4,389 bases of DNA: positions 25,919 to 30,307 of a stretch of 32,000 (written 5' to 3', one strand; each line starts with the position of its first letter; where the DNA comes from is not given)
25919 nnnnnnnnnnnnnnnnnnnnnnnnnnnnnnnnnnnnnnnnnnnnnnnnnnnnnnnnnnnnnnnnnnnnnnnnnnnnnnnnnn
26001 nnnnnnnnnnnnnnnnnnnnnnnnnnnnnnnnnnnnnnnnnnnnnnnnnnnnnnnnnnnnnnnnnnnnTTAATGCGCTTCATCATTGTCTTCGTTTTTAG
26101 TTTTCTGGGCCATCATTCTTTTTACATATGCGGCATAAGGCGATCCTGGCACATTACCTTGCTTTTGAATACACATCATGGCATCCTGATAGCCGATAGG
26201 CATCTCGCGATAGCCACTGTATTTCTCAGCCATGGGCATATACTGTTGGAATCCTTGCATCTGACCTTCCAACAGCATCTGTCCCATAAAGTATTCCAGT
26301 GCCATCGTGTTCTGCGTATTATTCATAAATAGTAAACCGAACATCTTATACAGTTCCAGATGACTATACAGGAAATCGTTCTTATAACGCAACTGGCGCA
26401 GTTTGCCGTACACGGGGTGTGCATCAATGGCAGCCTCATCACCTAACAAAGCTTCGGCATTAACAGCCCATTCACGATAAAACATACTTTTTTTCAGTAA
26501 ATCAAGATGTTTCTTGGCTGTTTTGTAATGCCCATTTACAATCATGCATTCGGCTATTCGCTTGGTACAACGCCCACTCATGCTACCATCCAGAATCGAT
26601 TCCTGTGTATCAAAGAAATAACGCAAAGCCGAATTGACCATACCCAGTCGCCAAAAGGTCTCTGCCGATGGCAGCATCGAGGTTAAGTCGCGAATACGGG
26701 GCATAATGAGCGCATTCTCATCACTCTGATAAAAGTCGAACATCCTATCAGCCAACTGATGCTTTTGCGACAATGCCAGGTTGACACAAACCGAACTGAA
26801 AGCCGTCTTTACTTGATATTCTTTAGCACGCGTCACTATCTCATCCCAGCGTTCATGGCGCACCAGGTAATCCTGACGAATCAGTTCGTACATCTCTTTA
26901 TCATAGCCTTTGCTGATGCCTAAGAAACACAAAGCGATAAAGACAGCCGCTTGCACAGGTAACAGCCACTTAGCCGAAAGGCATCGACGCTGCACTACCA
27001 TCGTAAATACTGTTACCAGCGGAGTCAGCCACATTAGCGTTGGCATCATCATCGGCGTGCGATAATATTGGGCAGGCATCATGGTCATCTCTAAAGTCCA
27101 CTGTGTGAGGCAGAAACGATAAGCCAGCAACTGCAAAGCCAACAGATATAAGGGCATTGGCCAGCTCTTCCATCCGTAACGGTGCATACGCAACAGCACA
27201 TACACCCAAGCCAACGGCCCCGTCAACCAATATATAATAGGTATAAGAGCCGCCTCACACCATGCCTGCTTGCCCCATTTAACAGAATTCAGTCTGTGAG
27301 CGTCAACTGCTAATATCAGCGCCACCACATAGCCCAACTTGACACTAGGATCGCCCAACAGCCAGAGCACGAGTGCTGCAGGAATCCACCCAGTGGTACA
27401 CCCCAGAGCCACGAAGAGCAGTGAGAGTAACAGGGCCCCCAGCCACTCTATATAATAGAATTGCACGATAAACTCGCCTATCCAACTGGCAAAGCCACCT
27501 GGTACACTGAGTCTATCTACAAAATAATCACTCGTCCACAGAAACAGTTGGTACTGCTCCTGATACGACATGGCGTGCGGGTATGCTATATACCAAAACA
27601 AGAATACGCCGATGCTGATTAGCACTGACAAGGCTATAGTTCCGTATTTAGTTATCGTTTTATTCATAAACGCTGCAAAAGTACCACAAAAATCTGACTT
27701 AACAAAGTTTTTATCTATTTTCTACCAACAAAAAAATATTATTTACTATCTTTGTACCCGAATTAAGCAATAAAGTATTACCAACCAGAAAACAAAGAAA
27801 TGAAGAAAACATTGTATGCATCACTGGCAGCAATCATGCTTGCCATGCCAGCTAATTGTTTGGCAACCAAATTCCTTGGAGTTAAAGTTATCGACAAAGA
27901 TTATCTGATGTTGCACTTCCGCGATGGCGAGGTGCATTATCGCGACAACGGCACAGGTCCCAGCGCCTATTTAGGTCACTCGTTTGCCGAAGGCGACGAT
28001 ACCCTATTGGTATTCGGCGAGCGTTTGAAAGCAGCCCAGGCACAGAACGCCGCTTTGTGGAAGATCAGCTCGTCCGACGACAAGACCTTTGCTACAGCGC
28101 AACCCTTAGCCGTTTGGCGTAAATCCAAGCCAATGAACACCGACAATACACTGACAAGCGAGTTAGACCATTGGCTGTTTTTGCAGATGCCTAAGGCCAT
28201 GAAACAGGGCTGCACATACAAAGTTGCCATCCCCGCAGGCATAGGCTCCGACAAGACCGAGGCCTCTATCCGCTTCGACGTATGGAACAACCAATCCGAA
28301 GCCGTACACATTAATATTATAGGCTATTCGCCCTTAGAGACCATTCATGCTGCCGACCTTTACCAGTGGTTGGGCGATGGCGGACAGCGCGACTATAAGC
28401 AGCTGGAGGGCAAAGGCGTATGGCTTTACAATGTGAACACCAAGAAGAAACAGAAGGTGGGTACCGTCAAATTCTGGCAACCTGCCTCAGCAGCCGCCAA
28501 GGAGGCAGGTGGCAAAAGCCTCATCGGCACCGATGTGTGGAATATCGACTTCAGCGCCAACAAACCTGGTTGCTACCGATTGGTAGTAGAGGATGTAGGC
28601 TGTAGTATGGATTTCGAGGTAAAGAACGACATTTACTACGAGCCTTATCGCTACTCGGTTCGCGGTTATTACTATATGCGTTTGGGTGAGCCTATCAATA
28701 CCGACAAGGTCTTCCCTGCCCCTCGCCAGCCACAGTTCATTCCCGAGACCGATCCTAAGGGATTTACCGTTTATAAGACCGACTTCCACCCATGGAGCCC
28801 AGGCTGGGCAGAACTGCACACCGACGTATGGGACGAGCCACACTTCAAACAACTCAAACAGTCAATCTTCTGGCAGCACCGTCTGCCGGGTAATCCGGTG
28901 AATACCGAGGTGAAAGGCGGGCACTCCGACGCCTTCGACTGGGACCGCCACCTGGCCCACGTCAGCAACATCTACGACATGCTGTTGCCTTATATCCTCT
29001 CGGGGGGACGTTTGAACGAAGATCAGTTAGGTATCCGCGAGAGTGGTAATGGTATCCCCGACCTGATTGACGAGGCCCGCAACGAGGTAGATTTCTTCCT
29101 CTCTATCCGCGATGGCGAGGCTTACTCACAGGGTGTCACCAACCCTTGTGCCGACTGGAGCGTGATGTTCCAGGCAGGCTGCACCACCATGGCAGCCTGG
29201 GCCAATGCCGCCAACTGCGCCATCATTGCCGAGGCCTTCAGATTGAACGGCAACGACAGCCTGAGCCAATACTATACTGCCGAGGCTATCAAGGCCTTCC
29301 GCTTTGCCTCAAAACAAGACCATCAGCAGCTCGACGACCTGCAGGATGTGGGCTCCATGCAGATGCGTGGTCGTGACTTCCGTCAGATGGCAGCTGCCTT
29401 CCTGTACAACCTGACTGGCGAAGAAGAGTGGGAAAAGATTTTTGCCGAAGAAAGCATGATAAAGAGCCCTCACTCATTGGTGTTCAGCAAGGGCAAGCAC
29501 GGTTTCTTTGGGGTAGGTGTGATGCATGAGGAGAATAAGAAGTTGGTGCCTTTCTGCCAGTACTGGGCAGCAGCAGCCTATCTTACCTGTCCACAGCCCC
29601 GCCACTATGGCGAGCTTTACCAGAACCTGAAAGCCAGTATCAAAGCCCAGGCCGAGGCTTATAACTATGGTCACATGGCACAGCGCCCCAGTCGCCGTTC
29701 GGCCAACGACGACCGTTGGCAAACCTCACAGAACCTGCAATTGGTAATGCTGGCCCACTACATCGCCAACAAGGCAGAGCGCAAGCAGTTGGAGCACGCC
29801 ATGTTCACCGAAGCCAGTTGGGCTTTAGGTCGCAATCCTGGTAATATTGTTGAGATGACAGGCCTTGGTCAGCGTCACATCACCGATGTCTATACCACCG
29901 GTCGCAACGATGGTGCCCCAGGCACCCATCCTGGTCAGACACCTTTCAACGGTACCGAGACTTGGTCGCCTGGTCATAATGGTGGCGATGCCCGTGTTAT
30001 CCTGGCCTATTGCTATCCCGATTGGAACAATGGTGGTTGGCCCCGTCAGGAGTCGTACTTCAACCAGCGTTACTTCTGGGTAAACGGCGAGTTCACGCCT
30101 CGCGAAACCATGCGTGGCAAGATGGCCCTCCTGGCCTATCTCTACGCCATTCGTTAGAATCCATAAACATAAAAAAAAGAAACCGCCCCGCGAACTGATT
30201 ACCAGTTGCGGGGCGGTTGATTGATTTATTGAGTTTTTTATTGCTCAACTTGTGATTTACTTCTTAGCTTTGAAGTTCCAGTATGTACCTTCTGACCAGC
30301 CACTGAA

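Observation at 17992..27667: Two-gene module present three times: polytopic membrane/helical-repeat protein plus CxxCH beta-propeller lipoprotein, with no function I can assign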

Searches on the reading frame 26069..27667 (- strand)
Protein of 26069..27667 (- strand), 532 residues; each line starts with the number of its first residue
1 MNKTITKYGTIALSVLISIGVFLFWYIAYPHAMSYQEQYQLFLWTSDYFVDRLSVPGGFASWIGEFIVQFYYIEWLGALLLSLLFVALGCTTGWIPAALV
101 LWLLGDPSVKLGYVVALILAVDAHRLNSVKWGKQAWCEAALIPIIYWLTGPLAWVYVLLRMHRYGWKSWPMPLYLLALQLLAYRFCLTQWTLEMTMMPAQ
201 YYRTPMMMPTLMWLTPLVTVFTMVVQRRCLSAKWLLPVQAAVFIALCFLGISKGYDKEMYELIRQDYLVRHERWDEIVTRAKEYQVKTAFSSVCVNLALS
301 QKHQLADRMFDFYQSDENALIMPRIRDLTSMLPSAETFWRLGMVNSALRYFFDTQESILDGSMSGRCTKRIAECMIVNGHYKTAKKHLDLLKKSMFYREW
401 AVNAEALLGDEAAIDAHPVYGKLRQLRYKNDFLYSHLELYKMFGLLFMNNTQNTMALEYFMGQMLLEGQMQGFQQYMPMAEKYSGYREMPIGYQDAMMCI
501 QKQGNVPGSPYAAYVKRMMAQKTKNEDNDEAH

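Call 3: search_protein_families(library=pfam, proteins=[window:26069-27667:-], max_evalue=0.01)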
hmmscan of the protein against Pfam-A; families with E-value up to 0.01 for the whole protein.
window:26069-27667:- (532 aa): 1 family
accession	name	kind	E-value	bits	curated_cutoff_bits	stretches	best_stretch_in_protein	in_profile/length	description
PF19529.4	DUF6057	-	6.3e-121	405.5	29.8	1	9-510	6-524/569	Family of unknown function (DUF6057)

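Call 4: search_protein_families(library=ncbifam, proteins=[window:26069-27667:-], max_evalue=0.01)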
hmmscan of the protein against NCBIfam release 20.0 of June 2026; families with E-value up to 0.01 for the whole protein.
window:26069-27667:- (532 aa): 0 families

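Call 66: search_protein_families(library=padloc, proteins=[window:26069-27667:-], max_evalue=0.01)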
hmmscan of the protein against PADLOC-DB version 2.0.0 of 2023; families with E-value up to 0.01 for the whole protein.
window:26069-27667:- (532 aa): 0 families

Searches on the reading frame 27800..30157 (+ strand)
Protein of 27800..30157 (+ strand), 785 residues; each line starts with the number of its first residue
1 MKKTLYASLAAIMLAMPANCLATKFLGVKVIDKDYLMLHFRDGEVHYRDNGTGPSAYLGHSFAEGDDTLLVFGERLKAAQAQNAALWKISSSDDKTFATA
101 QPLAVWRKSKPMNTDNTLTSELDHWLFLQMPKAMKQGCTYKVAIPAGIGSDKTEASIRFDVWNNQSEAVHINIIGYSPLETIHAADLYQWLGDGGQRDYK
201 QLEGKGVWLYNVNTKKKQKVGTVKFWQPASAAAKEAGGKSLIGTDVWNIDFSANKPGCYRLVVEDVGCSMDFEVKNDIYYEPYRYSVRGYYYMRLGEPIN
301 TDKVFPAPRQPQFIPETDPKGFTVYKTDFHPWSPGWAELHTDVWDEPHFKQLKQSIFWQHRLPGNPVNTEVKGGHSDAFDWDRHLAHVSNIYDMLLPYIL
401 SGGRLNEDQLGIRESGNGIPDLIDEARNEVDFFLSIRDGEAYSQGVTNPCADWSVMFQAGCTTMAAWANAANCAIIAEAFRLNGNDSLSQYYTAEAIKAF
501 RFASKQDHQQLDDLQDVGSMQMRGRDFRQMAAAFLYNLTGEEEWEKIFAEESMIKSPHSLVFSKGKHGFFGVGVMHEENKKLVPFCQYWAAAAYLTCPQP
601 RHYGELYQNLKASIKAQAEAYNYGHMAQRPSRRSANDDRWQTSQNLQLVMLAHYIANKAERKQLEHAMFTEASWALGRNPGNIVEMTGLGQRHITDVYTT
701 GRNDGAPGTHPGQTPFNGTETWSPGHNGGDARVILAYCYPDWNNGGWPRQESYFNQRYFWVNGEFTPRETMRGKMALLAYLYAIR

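Call 9: search_protein_families(library=pfam, proteins=[window:27800-30157:+], max_evalue=0.001)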
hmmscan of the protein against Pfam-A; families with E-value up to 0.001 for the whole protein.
window:27800-30157:+ (785 aa): 1 family
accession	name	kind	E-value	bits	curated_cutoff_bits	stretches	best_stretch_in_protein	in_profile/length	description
PF00759.25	Glyco_hydro_9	-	6.3e-14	52.5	27.7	1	393-701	72-389/444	Glycosyl hydrolase family 9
